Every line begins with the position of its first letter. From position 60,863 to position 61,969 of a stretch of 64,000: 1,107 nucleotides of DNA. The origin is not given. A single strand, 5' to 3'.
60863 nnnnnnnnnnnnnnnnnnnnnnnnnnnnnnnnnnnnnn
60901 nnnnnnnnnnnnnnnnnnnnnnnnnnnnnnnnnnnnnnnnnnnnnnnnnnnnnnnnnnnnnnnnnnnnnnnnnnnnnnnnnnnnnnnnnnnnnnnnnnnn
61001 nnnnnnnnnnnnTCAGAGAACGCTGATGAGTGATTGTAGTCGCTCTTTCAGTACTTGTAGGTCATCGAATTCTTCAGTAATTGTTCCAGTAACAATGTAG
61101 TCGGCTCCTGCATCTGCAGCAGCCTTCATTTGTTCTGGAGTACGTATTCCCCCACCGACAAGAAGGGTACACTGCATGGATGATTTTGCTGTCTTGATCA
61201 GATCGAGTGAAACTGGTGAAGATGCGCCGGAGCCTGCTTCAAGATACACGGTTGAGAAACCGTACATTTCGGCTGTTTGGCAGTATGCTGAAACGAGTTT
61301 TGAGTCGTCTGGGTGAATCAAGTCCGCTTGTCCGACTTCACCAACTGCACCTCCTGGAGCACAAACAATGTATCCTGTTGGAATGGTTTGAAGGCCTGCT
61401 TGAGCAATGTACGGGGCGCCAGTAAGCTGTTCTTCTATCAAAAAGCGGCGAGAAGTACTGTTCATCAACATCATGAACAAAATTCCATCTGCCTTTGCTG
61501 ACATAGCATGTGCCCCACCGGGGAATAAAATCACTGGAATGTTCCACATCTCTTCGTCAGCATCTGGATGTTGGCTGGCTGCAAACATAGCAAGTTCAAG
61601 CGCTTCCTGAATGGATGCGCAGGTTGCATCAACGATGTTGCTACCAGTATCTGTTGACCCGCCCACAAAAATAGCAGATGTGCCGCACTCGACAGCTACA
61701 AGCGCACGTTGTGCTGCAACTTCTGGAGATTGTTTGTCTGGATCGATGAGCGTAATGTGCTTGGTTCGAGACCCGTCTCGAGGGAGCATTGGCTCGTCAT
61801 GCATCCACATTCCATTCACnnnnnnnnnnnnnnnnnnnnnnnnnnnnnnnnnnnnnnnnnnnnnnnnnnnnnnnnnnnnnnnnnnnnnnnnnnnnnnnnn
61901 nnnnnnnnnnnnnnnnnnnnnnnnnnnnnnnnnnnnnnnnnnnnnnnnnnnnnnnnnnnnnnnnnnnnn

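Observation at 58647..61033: Actin-fold ATPase adjacent to an acidic coiled-coil protein: candidate archaeal cytomotive filament system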

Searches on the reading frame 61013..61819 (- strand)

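Call 3: search_protein_families(library=pfam, proteins=[window:61013-61819:-], max_evalue=0.01)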
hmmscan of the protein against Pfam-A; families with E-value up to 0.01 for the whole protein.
window:61013-61819:- (268 aa): 6 families
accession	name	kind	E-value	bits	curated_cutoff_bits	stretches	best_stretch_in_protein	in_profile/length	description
PF01884.23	PcrB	-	1e-41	143.3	23.9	1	18-253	5-216/226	PcrB family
PF00977.27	His_biosynth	-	6.6e-08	32.7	23.6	1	187-258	45-113/228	Histidine biosynthesis protein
PF02581.23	TMP-TENI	-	0.0005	19.9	27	1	209-248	86-125/180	Thiamine monophosphate synthase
PF04131.20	NanE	-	0.00061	19.5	27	1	201-247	130-176/192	Putative N-acetylmannosamine-6-phosphate epimerase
PF02310.24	B12-binding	-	0.0019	18.4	32.1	1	183-254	52-120/121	B12 binding domain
PF01081.25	Aldolase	-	0.003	17.4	27.8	1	201-253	43-95/196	KDPG and KHG aldolase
